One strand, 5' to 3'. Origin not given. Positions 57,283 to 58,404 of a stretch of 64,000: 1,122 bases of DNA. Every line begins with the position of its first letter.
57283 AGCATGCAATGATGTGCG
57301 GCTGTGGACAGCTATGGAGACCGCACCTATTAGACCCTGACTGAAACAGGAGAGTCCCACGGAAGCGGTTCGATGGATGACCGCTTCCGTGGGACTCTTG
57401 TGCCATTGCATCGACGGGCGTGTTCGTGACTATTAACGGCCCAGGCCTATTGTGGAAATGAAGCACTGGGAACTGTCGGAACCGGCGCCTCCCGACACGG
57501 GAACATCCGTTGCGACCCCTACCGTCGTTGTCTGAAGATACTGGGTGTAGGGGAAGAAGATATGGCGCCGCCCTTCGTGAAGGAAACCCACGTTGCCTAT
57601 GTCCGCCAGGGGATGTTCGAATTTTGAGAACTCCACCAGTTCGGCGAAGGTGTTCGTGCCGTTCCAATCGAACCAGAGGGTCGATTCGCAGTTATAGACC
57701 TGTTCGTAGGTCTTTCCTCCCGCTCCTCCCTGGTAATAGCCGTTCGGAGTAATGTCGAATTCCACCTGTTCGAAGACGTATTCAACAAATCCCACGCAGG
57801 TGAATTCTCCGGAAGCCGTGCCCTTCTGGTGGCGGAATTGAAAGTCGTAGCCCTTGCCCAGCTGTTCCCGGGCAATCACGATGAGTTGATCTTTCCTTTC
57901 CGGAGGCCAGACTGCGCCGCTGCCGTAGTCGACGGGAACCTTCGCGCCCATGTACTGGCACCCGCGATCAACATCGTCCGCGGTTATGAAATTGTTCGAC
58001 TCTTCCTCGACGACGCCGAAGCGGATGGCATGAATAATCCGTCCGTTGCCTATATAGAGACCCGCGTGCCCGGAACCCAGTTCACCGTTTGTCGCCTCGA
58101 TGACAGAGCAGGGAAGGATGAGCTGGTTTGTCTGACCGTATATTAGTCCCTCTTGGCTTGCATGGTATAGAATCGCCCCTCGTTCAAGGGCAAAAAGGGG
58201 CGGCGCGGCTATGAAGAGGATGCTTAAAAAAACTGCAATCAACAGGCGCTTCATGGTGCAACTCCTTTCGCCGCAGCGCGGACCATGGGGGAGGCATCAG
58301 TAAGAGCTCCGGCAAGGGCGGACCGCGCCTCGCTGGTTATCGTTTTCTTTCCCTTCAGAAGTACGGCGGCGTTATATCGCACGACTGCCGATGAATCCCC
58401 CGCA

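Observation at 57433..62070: hsp20 + ATPase-dead Lon-like protease + exported HEAT protein + exported permuted-papain hydrolase as one coupled unit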

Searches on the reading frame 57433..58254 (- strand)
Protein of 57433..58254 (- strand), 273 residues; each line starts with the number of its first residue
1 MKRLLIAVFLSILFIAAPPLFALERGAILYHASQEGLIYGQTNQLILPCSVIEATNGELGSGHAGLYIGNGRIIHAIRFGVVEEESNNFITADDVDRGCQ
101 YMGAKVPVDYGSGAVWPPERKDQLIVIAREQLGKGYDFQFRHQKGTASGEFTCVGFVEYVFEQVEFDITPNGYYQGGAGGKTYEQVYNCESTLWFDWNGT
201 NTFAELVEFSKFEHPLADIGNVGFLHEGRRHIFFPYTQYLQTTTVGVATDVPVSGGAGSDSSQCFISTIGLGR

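Call 4: search_protein_families(library=pfam, proteins=[window:57433-58254:-], max_evalue=0.01)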
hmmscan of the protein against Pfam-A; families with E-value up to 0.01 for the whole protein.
window:57433-58254:- (273 aa): 2 families
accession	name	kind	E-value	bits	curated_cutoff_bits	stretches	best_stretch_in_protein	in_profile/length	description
PF00877.26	NLPC_P60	-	3.6e-06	27.3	23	0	59-83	63-88/105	NlpC/P60 family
PF05708.18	Peptidase_C92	-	0.00049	20.6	27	1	24-165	3-122/166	Permuted papain-like amidase enzyme, YaeF/YiiX, C92 family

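Call 6: search_protein_families(library=ncbifam, proteins=[window:57433-58254:-], max_evalue=0.01)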
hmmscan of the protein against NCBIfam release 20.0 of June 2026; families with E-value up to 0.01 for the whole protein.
window:57433-58254:- (273 aa): 1 family
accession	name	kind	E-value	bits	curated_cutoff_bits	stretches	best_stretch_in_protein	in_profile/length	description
NF038345.1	wall_hydro_RipC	exception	0.0036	16.7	425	0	62-81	325-344/362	peptidoglycan hydrolase RipC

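Call 14: find_homologous_proteins(query=window:57433-58254:-, max_evalue=0.00001)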
Query window:57433-58254:- (273 aa): 110 proteins with E <= 0.00001 among 1819 candidates.
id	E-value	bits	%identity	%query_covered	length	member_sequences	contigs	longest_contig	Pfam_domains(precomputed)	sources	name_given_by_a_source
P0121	1.5e-184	630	100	100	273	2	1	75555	PF00877.26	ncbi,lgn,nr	ncbi:MAG: hypothetical protein JW884_01770 [Deltaproteobacteria bacterium]|nr:hypothetical protein [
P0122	8.0e-109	381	65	92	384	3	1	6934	-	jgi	jgi:hypothetical protein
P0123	1.9e-107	377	62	99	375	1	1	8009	-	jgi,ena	-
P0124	6.9e-107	375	62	99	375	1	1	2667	-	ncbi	-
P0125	7.1e-106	372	59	97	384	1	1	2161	PF05708.19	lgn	-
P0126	2.5e-105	370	59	100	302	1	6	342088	PF05708.19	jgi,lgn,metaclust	metaclust:\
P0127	2.5e-105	370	59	99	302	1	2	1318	PF05708.19,PF00877.26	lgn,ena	-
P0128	5.4e-105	369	58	100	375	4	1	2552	-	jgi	jgi:hypothetical protein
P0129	3.9e-104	366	59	97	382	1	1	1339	-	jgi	jgi:hypothetical protein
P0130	4.0e-104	366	58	100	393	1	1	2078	-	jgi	jgi:hypothetical protein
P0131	9.7e-104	365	57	100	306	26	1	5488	PF05708.19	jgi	-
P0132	2.1e-103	364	58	100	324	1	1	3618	PF00877.26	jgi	-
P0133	2.7e-103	363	59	100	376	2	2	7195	-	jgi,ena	-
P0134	8.6e-103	362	56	100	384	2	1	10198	PF05708.19,PF00877.26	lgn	-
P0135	9.0e-103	362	57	100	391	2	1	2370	-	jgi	jgi:hypothetical protein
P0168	9.2e-97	342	57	99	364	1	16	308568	PF00877.26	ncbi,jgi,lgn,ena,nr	ncbi:MAG TPA: hypothetical protein PLR20_08315 [Syntrophales bacterium]|nr:hypothetical protein [Syn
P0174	4.2e-96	340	61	91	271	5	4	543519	-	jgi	-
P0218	5.5e-83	297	52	88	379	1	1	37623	-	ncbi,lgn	ncbi:MAG: CFI-box-CTERM domain-containing protein [Syntrophaceae bacterium]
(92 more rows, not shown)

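Call 16: find_encoding_contigs(protein=P0126, flank=6000, max_places=3)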
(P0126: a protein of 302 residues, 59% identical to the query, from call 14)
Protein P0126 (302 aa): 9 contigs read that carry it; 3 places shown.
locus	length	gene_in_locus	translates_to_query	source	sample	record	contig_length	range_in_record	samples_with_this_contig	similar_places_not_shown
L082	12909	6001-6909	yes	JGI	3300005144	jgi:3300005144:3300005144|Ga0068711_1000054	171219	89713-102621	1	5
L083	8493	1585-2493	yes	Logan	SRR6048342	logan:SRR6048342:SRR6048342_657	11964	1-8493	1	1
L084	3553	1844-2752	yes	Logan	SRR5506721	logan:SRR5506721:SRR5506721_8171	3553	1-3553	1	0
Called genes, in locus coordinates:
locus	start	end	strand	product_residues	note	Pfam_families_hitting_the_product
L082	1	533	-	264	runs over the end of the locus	PF00378:ECH_1, PF16113:ECH_2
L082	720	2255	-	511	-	PF00691:OmpA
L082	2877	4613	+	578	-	PF00850:Hist_deacetyl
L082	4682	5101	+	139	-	-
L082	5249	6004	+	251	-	PF13646:HEAT_2, PF02985:HEAT (faint), PF03130:HEAT_PBS (faint), PF13646:HEAT_2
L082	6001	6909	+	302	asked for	PF05708:Peptidase_C92 (weak)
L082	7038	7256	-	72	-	PF01206:TusA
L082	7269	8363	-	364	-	PF04143:Sulf_transp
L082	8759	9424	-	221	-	PF00849:PseudoU_synth_2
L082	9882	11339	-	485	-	PF13353:Fer4_12, PF04055:Radical_SAM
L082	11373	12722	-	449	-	PF00875:DNA_photolyase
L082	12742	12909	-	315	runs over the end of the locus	PF04463:2-thiour_desulf, PF08349:DUF1722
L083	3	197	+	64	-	?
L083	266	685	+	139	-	-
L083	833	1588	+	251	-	PF13646:HEAT_2, PF02985:HEAT (faint), PF03130:HEAT_PBS (faint), PF13646:HEAT_2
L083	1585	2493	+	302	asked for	PF05708:Peptidase_C92 (weak)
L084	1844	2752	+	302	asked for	PF05708:Peptidase_C92 (weak)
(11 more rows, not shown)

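Call 17: find_encoding_contigs(protein=P0168, flank=6000, max_places=3)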
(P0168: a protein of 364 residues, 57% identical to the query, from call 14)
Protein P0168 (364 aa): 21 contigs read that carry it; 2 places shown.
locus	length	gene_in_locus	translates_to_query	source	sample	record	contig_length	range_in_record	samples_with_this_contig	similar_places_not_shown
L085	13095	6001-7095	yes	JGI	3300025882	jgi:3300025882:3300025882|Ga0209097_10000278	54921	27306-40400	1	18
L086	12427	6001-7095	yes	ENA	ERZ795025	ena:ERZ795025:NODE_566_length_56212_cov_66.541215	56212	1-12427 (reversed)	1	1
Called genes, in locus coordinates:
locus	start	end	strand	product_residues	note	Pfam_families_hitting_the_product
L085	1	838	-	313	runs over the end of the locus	PF00698:Acyl_transf_1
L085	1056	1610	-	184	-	PF02620:YceD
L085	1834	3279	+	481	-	PF00749:tRNA-synt_1c, PF19269:Anticodon_2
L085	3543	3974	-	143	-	PF01842:ACT, PF13291:ACT_4 (faint), PF19571:ACT_8, PF22629:ACT_AHAS_ss (faint), PF01842:ACT (weak)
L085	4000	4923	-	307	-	PF01515:PTA_PTB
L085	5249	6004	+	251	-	PF01347:TPR_Vitellogenin (faint), PF13513:HEAT_EZ (faint), PF13646:HEAT_2, PF03130:HEAT_PBS (faint), PF02985:HEAT (faint), PF13646:HEAT_2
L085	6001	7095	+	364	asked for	PF00877:NLPC_P60 (faint)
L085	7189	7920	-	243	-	PF04402:SIMPL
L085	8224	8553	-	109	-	PF03840:SecG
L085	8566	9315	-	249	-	PF00121:TIM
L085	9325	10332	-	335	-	PF00044:Gp_dh_N, PF02800:Gp_dh_C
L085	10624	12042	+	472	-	PF01875:Memo, PF01871:AMMECR1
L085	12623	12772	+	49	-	PF00471:Ribosomal_L33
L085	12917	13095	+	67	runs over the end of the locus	PF00584:SecE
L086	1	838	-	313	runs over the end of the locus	PF00698:Acyl_transf_1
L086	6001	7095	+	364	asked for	PF00877:NLPC_P60 (faint)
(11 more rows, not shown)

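Call 18: find_encoding_contigs(protein=P0174, flank=6000, max_places=3)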
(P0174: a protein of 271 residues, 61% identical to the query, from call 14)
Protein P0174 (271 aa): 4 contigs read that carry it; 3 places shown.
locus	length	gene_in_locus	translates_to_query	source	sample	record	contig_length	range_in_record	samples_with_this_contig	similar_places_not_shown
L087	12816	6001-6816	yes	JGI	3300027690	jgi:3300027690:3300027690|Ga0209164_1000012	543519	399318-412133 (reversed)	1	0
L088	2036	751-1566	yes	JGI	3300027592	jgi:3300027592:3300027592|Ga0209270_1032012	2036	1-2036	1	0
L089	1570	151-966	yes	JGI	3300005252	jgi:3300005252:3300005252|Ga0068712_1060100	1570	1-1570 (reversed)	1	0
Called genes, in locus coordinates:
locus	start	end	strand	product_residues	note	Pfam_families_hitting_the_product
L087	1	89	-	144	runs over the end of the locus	PF12646:DUF3783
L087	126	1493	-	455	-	PF01554:MatE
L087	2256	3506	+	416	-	PF22309:HK-GC-Chemotax_sensor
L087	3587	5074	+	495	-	PF01935:DUF87 (weak), PF05872:HerA_C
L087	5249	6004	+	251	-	PF03130:HEAT_PBS (faint), PF13513:HEAT_EZ (faint), PF02985:HEAT (faint), PF13646:HEAT_2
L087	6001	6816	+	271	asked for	-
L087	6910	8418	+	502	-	PF00474:SSF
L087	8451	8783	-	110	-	PF01740:STAS, PF13466:STAS_2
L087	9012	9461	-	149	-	PF13581:HATPase_c_2, PF02518:HATPase_c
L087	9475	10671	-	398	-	PF00072:Response_reg, PF07228:SpoIIE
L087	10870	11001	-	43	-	-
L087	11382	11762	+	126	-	PF01740:STAS, PF13466:STAS_2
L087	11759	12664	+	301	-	PF01189:Methyltr_RsmB-F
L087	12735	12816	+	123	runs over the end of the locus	-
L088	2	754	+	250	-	?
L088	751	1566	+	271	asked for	-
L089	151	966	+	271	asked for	-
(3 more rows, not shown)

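Call 25: find_related_loci(query=A2, collection=metagenome_contigs, flank=6000)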
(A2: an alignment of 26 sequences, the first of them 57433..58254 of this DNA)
Query A2 (273 aa) in metagenome_contigs; peptide patterns used: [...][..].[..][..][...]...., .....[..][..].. (x = any residue, [..] = any of these).
154 stretches matched a pattern; 76 encode a relative of the query (tblastn E <= 1e-3); 75 distinct loci.
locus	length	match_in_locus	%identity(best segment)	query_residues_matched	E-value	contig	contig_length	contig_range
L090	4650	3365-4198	59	1-272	4e-107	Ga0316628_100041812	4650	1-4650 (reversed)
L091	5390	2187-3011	62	2-272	2e-105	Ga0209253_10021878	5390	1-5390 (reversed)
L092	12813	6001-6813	59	1-273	1e-103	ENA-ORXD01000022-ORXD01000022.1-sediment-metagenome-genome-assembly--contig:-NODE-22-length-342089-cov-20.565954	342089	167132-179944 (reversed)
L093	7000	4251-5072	57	1-272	6e-101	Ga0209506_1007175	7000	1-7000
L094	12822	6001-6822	57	1-272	6e-101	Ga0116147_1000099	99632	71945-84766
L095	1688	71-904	55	1-272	3e-106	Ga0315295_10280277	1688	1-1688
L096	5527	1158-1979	57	1-272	1e-99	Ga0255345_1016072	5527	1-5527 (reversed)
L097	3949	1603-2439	56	1-272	6e-100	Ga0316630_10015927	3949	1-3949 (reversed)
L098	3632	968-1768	58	2-272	2e-100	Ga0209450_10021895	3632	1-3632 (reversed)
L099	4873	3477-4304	58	1-273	6e-99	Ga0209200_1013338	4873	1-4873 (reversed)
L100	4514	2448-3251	59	2-272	2e-98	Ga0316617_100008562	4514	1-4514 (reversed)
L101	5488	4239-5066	57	1-273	4e-97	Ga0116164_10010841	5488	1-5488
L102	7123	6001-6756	60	20-272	7e-96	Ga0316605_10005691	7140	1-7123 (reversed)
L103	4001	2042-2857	54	1-273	2e-96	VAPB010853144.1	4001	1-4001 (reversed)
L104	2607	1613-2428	54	1-273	8e-99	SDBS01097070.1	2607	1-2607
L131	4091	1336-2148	59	1-272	2e-92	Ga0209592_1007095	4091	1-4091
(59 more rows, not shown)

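Call 26: search_protein_families(library=ncbifam, proteins=[P0218, P0122, window:57433-58254:-, P0126], max_evalue=10)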
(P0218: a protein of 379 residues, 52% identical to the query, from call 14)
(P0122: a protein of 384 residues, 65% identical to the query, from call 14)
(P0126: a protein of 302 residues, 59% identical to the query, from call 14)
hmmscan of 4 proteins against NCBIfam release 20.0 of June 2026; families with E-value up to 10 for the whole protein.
P0218 (379 aa): 3 families
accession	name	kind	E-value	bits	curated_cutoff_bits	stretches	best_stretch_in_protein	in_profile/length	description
NF041770.1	CFI_box_CTERM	domain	6.4e-30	102.8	40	1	275-343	1-69/69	CFI-box-CTERM domain-containing protein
NF038345.1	wall_hydro_RipC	exception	0.023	14.1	425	1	125-171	253-294/362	peptidoglycan hydrolase RipC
NF041763.1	sort_motif_CFI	domain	0.055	13.2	15.9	1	268-279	1-12/14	CFI-box putative sorting motif-containing protein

P0122 (384 aa): 2 families
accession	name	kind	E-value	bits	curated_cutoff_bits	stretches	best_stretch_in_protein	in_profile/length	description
NF041770.1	CFI_box_CTERM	domain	4.8e-23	80.8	40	1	278-345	1-68/69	CFI-box-CTERM domain-containing protein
NF007458.0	PRK10030.1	equivalog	7.7e-06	25.5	216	1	1-163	1-145/205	YiiX family permuted papain-like enzyme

window:57433-58254:- (273 aa): 4 families
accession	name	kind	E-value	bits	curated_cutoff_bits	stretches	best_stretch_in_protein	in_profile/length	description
NF038345.1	wall_hydro_RipC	exception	0.0036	16.7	425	1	62-81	325-344/362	peptidoglycan hydrolase RipC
NF010495.0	PRK13914.1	equivalog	0.021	13.8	647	2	124-166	369-406/481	invasion associated endopeptidase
NF040678.1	EntFM_CwpFM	equivalog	0.038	13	720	1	126-166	317-352/430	enterotoxin EntFM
NF041763.1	sort_motif_CFI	domain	0.13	12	15.9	1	258-268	2-12/14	CFI-box putative sorting motif-containing protein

P0126 (302 aa): 2 families
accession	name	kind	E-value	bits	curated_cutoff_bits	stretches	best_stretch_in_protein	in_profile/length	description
NF038345.1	wall_hydro_RipC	exception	0.00013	21.5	425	2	53-80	319-344/362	peptidoglycan hydrolase RipC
NF010495.0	PRK13914.1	equivalog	0.017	14.1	647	1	123-166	369-407/481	invasion associated endopeptidase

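Call 44: predict_structure(alignment_id=A2)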
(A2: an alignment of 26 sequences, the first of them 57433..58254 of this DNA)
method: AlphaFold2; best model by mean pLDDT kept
length: 273 residues; sequences in the alignment: 26
mean_pLDDT: 77.0   pTM: 0.77
mean pLDDT of the five models: 77.0, 72.8, 72.0, 69.7, 69.4
residues with pLDDT >= 90: 56; 70-90: 145; 50-70: 48; < 50: 24
segments of 3 or more residues with pLDDT < 50: 16-20, 255-273
pLDDT, mean of each block of 10 residues (from residue 1): 60 49 83 72 69 66 85 88 88 82 89 92 95 86 69 88 89 78 86 87 81 86 88 75 81 48 31 31
secondary structure, 60 per line:
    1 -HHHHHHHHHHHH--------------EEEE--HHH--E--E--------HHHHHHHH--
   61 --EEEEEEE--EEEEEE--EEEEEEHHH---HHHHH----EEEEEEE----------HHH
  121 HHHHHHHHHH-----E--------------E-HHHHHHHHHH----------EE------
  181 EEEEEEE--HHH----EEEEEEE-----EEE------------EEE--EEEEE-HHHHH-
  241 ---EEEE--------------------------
elements in order: H2-13 E28-31 H51-58 E63-69 E72-77 E80-85 H92-96 E101-107 H118-130 H153-162 E181-187 E197-203 E209-211 E224-226 E229-233 H235-239 E244-247

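Call 46: fold_search(model_id=the predicted structure, library=pdb)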
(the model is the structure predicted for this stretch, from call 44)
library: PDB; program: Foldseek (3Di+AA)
matches with E <= 10: 67; with E <= 0.001: 0
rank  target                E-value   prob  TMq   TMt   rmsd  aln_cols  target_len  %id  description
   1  2if6_B                3.0e-03  1.00  0.41  0.59   7.8       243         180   16  Crystal structure of metalloprotein yiiX from Escherichia coli O157:H7, DUF1105 (released 2006-10-03)
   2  4fa0                  1.6e-01  0.75  0.21  0.49   5.7       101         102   21  Crystal structure of human AdPLA to 2.65 A resolution (released 2012-06-06)
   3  7c3z                  2.1e-01  0.69  0.24  0.55   7.3       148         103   16  The structure of class II tumor suppressor protein H-REV107 (released 2021-05-19)
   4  7zot_A                2.8e-01  0.38  0.18  0.37   5.6       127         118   18  crystal structure of PLAAT4 N-terminal domain (released 2022-10-26)
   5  3ebq                  1.0e+00  0.12  0.22  0.34   7.6       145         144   13  Crystal structure of human PPPDE1 (released 2008-11-04)
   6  7st9_E                1.7e+00  0.04  0.13  0.11   8.6       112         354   14  Open state of Rad24-RFC:9-1-1 bound to a 5' ss/dsDNA junction (released 2022-03-23)
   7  8fs6_E                2.1e+00  0.04  0.13  0.11   9.1       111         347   14  Structure of S. cerevisiae Rad24-RFC loading the 9-1-1 clamp onto a 10-nt gapped DNA in step 4 (partially closed 9-1-1 (released 2023-06-14)
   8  1kz7_A                2.2e+00  0.01  0.08  0.07  13.0       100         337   11  Crystal Structure of the DH/PH Fragment of Murine Dbs in Complex with the Placental Isoform of Human Cdc42 (released 2002-03-20)
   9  2d9x_MODEL_1_A        3.0e+00  0.03  0.09  0.17   7.7        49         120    6  Solution structure of the PH domain of Oxysterol binding protein-related protein 11 from human (released 2006-06-13)
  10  9peo_E                3.0e+00  0.03  0.13  0.11   9.0       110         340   10  Structure of the S. cerevisiae clamp loader Replication Factor C (RFC) with mixed nucleotide occupancy (released 2025-11-12)
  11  1kz7_C                3.2e+00  0.01  0.09  0.08  14.1        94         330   12  Crystal Structure of the DH/PH Fragment of Murine Dbs in Complex with the Placental Isoform of Human Cdc42 (released 2002-03-20)
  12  4bqu_B                3.4e+00  0.02  0.11  0.18  12.8       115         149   10  Japanin from Rhipicephalus appendiculatus bound to cholesterol: Orthorhombic crystal form (released 2014-06-18)
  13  1h8y_A                4.1e+00  0.01  0.10  0.10  17.2       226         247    8  Crystal structure of the class D beta-lactamase OXA-13 in complex with meropenem (released 2001-07-12)
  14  7k7z_A                4.3e+00  0.02  0.08  0.04   5.5        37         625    5  Structure of a hit for G Protein Coupled Receptor Kinase 2 (GRK2) Inhibitor for the Potential Treatment of Heart Failu (released 2020-10-28)
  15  3voq_A                4.6e+00  0.06  0.11  0.24   7.2        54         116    9  Crystal structure of the pleckstrin homology domain of human Sin1, a TORC2 subunit (released 2012-04-11)
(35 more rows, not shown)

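Call 59: search_protein_families(library=padloc, proteins=[window:57433-58254:-], max_evalue=0.001)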
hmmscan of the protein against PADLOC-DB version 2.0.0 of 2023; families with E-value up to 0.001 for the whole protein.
window:57433-58254:- (273 aa): 0 families

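Call 64: search_protein_families(library=pfam, proteins=[L131:2334-2993:+], max_evalue=0.001)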
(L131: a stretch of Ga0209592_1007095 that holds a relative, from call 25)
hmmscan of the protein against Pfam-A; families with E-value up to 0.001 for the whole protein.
L131:2334-2993:+ (219 aa): 0 families
